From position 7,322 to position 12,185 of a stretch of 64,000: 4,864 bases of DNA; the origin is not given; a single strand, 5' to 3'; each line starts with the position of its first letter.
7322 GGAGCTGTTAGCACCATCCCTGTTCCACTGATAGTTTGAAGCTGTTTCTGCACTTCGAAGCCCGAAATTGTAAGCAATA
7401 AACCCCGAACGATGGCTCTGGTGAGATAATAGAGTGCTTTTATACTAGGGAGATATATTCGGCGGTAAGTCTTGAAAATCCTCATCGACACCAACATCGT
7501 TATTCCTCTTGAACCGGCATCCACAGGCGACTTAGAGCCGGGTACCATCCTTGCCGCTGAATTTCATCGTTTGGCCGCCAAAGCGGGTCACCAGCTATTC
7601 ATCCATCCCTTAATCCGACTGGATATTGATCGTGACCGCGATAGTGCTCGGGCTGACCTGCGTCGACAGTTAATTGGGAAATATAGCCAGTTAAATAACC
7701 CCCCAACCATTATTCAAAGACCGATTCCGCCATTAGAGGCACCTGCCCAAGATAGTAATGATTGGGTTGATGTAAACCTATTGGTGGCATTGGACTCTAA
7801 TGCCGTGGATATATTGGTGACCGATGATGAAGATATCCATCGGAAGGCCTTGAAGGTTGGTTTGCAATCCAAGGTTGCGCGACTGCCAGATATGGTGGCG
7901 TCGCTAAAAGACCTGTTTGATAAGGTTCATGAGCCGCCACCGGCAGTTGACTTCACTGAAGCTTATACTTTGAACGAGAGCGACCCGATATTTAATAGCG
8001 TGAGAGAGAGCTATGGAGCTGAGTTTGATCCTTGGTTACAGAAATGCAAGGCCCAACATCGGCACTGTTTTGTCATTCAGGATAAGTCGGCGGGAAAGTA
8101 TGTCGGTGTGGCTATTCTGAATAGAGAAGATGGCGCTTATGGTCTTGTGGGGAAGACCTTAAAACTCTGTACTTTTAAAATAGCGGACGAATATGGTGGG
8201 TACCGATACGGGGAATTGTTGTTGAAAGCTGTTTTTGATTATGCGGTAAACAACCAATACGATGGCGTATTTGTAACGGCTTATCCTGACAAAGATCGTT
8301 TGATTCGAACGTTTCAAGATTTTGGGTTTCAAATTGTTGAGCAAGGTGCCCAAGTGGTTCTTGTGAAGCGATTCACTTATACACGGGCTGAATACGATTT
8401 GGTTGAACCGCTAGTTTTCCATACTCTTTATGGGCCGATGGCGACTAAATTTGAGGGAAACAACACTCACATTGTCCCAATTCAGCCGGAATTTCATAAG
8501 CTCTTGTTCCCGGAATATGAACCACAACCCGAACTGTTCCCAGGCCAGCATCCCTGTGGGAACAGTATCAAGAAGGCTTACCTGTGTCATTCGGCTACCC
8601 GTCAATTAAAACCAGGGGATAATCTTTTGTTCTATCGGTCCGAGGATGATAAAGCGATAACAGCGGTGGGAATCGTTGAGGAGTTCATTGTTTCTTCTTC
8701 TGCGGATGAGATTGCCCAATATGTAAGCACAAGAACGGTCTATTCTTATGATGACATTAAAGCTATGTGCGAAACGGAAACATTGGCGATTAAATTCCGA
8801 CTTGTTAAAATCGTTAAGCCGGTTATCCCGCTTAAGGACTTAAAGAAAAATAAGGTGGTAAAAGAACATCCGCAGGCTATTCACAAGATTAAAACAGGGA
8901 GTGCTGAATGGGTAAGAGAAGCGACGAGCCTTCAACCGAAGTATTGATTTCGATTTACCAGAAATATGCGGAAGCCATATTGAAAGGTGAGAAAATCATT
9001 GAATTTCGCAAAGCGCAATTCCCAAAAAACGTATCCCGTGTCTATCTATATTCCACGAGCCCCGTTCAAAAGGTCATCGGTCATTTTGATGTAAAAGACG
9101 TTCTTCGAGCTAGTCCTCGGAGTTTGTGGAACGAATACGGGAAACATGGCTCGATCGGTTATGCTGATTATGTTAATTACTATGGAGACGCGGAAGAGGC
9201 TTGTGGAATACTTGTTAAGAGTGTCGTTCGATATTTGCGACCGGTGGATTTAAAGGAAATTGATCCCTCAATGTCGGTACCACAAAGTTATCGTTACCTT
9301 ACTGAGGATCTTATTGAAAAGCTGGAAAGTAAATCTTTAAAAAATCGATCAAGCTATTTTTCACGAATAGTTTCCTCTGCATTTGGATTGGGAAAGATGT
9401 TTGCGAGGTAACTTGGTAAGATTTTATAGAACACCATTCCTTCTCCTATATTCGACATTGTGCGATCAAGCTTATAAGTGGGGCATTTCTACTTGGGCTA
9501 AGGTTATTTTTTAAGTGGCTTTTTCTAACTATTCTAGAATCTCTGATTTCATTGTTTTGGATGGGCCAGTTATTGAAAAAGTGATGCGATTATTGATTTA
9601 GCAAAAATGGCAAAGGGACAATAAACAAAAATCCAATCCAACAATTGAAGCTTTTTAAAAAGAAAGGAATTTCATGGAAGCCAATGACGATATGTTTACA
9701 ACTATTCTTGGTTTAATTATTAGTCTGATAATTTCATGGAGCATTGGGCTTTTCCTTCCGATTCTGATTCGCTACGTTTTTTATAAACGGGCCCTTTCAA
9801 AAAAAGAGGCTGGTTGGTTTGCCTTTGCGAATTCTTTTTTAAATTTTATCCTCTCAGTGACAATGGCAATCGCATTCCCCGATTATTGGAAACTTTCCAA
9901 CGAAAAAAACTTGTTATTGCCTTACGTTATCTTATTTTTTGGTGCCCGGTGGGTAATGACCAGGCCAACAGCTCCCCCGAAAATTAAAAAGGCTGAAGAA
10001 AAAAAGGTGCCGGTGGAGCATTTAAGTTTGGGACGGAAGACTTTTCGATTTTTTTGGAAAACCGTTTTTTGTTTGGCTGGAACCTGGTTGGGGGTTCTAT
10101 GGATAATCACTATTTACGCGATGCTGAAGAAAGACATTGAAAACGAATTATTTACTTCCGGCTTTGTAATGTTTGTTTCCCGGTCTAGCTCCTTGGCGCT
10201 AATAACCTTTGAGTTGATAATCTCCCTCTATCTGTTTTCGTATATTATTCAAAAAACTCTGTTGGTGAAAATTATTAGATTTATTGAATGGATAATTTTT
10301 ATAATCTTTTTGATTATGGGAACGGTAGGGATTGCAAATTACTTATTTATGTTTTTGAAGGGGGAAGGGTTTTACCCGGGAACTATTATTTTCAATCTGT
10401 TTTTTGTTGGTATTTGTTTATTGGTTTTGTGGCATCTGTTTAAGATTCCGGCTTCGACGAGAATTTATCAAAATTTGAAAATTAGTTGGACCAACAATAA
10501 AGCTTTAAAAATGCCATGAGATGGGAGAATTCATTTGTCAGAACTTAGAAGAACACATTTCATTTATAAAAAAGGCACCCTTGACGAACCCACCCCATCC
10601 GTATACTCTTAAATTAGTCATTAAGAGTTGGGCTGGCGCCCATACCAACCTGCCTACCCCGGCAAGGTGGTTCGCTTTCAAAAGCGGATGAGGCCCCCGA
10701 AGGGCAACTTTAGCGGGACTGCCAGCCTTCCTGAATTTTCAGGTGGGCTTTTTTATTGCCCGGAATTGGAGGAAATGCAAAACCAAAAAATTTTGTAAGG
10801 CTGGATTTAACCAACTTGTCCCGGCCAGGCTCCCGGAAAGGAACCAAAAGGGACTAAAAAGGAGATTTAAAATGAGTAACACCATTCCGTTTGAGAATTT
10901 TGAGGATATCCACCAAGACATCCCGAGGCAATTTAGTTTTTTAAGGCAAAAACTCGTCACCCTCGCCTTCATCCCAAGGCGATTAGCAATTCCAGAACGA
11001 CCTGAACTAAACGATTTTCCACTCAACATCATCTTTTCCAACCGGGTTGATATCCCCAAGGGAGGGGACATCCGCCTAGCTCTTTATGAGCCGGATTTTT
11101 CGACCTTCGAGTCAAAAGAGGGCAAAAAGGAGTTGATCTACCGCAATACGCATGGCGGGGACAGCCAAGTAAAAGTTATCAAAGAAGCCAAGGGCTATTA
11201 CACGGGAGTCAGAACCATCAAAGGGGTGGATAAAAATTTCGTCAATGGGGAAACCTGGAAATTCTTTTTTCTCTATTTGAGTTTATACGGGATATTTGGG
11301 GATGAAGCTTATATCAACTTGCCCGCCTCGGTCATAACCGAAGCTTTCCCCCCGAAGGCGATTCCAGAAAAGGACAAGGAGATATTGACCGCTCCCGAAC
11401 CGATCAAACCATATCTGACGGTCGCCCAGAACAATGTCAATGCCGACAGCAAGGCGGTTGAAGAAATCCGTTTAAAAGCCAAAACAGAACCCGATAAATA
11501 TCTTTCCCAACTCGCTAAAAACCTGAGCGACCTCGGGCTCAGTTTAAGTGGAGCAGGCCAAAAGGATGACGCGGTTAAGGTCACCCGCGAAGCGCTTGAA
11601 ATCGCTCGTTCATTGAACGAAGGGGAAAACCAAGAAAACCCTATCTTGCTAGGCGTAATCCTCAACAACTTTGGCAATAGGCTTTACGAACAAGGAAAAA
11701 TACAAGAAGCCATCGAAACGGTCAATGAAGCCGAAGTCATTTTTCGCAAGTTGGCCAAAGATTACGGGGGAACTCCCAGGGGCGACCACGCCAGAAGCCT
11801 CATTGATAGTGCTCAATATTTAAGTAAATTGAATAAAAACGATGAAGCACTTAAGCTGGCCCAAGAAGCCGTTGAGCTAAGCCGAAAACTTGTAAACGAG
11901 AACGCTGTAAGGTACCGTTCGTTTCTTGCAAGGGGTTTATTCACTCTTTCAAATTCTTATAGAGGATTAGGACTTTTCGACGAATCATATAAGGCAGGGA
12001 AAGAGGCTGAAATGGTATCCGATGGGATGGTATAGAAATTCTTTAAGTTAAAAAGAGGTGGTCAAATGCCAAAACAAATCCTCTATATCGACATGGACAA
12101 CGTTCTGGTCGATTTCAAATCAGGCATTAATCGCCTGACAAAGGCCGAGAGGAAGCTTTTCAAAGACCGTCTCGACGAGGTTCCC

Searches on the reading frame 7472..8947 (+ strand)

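Call 95: search_protein_families(library=pfam, proteins=[window:7472-8947:+], max_evalue=0.00001)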
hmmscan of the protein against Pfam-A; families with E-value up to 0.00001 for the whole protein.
window:7472-8947:+ (491 aa): 2 families
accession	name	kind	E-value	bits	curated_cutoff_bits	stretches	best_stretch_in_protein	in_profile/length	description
PF00583.31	Acetyltransf_1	-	2.8e-07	31.3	20.7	1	183-286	22-116/116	Acetyltransferase (GNAT) family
PF01878.24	EVE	-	1.5e-06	28.7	23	1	374-465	35-120/145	EVE domain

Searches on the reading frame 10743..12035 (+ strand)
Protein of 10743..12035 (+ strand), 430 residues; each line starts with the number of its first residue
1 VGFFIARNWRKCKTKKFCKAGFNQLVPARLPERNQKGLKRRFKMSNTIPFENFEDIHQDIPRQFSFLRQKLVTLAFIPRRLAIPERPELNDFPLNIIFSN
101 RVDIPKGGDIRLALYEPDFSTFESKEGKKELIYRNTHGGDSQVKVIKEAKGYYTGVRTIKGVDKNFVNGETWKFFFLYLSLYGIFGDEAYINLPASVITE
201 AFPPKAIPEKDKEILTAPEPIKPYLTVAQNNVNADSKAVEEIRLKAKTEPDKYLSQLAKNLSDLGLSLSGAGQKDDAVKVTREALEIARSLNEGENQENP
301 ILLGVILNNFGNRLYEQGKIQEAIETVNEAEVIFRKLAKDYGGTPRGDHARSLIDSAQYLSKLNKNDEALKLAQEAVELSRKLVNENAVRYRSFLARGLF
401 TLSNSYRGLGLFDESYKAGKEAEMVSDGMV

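Call 95: search_protein_families(library=pfam, proteins=[window:10743-12035:+], max_evalue=0.00001)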
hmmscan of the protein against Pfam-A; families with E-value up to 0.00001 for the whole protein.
window:10743-12035:+ (430 aa): 5 families
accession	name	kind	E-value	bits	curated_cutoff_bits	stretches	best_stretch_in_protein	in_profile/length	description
PF07719.23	TPR_2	-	2.6e-12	46.3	27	0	259-288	2-31/34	Tetratricopeptide repeat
PF13374.12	TPR_10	-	5.5e-12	45.7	27.5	0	352-386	4-38/42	Tetratricopeptide repeat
PF13424.12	TPR_12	-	4e-11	43.4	30.1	0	306-382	5-77/77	Tetratricopeptide repeat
PF12968.13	DUF3856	-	1.4e-07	32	27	0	354-420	14-79/143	Domain of Unknown Function (DUF3856)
PF00515.34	TPR_1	-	8.6e-06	25.8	27.8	0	357-381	8-32/34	Tetratricopeptide repeat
